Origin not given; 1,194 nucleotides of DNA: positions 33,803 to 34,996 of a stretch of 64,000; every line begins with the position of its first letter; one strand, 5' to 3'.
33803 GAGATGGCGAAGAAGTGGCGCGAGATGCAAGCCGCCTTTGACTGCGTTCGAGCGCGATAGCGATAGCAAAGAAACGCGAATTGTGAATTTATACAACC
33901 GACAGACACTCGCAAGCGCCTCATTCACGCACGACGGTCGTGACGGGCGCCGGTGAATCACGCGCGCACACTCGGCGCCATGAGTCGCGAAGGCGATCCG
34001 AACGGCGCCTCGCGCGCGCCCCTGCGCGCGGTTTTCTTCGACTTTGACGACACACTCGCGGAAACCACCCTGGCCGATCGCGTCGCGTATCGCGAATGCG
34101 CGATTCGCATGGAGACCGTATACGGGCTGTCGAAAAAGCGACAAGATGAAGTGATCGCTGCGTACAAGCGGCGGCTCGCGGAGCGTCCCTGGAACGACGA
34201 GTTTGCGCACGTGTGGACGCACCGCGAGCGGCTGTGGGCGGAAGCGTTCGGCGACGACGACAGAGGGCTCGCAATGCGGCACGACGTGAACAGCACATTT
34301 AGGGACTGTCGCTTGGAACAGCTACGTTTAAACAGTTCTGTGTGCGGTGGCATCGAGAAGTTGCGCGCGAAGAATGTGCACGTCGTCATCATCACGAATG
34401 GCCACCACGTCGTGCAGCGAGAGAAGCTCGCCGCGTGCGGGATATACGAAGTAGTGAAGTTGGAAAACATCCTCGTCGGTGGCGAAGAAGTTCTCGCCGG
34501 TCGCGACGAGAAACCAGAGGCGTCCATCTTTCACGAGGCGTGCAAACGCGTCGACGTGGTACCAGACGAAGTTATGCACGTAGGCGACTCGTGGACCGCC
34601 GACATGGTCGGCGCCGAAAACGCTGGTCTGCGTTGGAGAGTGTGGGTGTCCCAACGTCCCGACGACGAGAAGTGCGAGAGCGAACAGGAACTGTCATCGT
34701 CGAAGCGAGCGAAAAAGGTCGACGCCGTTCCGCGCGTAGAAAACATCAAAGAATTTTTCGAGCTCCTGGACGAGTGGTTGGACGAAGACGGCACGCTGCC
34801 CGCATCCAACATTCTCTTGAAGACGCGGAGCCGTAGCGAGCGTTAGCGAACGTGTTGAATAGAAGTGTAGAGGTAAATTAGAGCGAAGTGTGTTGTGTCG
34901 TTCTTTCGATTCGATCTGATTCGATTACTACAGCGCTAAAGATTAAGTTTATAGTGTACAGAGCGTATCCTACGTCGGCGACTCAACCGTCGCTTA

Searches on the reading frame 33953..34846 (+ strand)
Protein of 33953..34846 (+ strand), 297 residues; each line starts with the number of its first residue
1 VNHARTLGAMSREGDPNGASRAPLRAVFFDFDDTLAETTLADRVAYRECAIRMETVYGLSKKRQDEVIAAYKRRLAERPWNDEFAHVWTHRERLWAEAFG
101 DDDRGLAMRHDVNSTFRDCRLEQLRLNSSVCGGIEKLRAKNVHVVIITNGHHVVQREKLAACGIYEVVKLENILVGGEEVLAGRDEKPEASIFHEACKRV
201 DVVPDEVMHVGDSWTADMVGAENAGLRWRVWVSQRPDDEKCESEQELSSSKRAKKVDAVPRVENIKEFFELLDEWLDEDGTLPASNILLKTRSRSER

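Call 44: search_protein_families(library=pfam, proteins=[window:33953-34846:+], max_evalue=0.0001)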
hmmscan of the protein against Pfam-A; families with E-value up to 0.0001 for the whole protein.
window:33953-34846:+ (297 aa): 3 families
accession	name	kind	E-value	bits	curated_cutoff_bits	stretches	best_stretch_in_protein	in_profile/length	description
PF00702.32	Hydrolase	-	9.6e-20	72.2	26.4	1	25-225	2-191/191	haloacid dehalogenase-like hydrolase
PF13419.12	HAD_2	-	4e-14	53.6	23.8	1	27-227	1-174/178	Haloacid dehalogenase-like hydrolase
PF13242.12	Hydrolase_like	-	2.8e-07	30.8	22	1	187-227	4-44/75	HAD-hyrolase-like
